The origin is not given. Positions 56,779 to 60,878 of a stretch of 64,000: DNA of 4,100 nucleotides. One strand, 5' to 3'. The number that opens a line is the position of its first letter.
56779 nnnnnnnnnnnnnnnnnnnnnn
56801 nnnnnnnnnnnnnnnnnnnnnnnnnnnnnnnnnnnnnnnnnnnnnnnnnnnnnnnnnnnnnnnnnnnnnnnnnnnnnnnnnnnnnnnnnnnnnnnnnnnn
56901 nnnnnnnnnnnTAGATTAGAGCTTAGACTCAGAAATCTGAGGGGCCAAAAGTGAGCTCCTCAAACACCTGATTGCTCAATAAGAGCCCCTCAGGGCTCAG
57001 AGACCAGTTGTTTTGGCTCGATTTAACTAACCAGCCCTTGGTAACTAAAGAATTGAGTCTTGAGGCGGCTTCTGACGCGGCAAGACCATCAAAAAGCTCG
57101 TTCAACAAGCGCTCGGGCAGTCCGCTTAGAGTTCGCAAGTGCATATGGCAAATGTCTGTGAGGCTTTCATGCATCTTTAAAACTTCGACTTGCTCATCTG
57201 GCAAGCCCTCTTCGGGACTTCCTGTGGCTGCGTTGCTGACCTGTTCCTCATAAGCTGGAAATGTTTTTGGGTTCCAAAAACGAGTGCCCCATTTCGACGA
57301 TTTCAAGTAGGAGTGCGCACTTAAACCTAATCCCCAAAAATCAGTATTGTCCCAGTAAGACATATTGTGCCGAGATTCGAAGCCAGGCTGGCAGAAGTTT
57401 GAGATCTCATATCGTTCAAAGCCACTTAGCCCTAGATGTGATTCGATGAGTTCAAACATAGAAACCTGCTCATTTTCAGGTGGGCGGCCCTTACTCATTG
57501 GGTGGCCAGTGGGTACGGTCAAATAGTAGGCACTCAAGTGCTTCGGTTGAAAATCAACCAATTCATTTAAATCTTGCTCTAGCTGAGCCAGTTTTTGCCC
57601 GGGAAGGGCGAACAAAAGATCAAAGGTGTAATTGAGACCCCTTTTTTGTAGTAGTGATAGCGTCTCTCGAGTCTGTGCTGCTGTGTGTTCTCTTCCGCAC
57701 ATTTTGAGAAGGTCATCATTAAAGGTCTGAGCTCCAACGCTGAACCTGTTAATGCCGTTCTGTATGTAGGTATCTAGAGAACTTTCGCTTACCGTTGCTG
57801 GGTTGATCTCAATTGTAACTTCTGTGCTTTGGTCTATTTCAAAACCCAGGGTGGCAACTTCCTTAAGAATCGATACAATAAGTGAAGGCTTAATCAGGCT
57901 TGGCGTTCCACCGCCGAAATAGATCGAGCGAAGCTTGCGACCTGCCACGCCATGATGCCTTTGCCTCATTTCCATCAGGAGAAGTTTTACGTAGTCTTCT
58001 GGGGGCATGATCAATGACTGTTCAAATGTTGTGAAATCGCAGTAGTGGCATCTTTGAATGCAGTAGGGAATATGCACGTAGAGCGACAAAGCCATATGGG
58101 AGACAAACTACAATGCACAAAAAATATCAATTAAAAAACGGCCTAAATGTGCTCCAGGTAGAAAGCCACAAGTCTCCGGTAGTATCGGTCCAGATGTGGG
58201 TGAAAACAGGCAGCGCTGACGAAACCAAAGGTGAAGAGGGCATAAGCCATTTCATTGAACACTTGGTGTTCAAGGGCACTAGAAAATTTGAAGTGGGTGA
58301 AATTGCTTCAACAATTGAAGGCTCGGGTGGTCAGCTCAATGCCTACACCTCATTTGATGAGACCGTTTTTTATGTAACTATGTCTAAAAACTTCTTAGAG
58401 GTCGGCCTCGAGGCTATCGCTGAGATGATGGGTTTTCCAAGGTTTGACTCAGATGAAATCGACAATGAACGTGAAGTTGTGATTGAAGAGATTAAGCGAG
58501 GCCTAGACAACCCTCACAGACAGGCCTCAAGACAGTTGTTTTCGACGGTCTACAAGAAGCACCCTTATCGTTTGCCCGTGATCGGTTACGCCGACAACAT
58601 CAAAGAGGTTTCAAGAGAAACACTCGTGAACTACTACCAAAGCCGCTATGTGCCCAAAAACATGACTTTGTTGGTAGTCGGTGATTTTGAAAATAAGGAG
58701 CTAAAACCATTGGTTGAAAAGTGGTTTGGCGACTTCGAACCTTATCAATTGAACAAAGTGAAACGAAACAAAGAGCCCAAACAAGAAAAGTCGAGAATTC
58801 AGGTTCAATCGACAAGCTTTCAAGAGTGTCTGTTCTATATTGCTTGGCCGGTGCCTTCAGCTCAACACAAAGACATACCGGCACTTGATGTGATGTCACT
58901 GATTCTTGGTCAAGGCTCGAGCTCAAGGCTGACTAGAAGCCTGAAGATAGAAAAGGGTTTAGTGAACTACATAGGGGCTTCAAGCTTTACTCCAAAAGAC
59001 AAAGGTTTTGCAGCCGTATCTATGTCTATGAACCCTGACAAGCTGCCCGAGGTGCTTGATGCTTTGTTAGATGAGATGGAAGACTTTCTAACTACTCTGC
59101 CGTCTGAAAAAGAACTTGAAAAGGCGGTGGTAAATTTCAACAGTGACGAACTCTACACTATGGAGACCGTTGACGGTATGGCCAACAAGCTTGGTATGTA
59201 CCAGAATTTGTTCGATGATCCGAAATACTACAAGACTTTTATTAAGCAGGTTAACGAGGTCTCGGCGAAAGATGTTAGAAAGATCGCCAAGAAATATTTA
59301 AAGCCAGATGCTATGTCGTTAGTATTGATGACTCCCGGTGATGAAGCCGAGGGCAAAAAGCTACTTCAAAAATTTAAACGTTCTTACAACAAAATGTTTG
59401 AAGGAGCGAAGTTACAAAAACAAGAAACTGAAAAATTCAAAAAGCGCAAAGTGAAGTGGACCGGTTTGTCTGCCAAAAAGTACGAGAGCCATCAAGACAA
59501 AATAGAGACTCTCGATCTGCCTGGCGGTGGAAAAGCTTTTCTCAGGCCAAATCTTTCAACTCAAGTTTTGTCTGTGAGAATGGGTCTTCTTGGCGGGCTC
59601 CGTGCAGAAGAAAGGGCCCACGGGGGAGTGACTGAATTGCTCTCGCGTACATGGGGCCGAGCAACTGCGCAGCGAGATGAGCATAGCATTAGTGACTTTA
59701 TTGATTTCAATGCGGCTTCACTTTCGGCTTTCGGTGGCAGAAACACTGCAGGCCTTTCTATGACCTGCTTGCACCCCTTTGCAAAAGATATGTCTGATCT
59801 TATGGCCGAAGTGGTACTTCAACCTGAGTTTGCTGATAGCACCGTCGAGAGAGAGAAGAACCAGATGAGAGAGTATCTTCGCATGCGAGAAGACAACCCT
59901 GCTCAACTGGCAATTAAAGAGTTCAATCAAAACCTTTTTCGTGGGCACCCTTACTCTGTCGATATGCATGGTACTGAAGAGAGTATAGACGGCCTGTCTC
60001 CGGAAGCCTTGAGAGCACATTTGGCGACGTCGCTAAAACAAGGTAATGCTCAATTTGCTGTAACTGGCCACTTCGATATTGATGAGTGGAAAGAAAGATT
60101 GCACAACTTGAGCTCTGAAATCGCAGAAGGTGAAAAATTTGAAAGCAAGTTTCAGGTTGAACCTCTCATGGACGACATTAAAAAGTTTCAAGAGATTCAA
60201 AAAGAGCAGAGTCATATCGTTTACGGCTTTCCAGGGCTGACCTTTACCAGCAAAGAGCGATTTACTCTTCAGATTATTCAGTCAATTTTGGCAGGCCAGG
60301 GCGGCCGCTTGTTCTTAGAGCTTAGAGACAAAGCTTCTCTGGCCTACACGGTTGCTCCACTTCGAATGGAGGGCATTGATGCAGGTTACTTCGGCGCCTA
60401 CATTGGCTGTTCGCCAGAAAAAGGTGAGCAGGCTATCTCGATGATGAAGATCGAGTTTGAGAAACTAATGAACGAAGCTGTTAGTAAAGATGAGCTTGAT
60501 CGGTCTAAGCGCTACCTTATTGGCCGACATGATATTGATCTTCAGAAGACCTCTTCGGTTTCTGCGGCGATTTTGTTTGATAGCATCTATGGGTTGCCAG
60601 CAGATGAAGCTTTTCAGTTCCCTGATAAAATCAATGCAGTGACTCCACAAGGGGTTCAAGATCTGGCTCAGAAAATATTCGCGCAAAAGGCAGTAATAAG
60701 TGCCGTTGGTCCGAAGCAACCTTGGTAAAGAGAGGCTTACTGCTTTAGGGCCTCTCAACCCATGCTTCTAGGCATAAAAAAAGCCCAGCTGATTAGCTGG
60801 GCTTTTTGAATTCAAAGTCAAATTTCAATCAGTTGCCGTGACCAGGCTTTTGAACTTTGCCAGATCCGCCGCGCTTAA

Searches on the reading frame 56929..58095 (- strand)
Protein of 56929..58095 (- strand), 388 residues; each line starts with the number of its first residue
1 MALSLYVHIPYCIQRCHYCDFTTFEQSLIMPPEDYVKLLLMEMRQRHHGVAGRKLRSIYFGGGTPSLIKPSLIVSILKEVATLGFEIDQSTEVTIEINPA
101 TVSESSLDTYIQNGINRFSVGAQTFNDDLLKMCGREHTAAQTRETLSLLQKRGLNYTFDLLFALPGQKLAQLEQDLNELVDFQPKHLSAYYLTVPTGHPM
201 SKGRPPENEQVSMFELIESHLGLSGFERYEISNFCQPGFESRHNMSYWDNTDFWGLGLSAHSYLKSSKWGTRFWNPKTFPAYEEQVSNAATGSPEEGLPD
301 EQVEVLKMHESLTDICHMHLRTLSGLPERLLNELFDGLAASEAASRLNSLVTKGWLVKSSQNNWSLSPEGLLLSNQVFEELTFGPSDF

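Call 31: search_protein_families(library=pfam, proteins=[window:56929-58095:-], max_evalue=1)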
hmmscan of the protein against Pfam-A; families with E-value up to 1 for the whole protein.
window:56929-58095:- (388 aa): 2 families
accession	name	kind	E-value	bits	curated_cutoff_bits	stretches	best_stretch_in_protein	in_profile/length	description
PF04055.27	Radical_SAM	-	6.1e-24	85.5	29.5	1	6-178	1-165/166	Radical SAM superfamily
PF07574.19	SMC_Nse1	-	0.0028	18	23.3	1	335-371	155-191/194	Nse1 non-SMC component of SMC5-6 complex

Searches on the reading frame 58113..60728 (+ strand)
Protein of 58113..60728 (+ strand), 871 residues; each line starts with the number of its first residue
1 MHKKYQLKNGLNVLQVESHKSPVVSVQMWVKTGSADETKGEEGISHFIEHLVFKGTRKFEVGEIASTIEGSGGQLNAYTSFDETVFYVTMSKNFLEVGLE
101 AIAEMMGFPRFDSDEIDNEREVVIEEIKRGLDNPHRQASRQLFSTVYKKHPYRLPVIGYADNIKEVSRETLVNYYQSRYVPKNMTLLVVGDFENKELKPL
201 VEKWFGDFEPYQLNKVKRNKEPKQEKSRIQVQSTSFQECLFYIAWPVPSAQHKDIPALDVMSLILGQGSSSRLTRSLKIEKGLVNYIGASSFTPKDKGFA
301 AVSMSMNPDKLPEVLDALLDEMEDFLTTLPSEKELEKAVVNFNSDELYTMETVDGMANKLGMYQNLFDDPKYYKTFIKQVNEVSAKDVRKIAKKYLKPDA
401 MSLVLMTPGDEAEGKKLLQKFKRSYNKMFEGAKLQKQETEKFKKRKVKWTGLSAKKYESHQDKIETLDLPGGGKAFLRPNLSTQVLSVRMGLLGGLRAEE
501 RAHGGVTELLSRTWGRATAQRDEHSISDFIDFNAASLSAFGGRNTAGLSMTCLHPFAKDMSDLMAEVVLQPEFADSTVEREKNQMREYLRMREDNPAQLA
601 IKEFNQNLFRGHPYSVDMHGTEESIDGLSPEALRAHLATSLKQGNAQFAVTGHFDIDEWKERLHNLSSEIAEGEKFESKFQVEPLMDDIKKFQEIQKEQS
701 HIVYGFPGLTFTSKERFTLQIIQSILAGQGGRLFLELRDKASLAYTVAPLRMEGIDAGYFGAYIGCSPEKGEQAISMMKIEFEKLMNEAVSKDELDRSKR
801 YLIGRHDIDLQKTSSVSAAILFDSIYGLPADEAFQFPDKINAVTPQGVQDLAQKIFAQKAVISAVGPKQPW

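Call 10: search_protein_families(library=pfam, proteins=[window:58113-60728:+], max_evalue=0.0001)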
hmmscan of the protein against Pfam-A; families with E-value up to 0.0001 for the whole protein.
window:58113-60728:+ (871 aa): 2 families
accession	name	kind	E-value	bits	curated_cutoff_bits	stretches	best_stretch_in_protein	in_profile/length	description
PF05193.26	Peptidase_M16_C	-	2.4e-63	213.7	23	2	166-339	2-178/181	Peptidase M16 inactive domain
PF00675.25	Peptidase_M16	-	7.9e-47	159.3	22.3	2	13-157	2-146/149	Insulinase (Peptidase family M16)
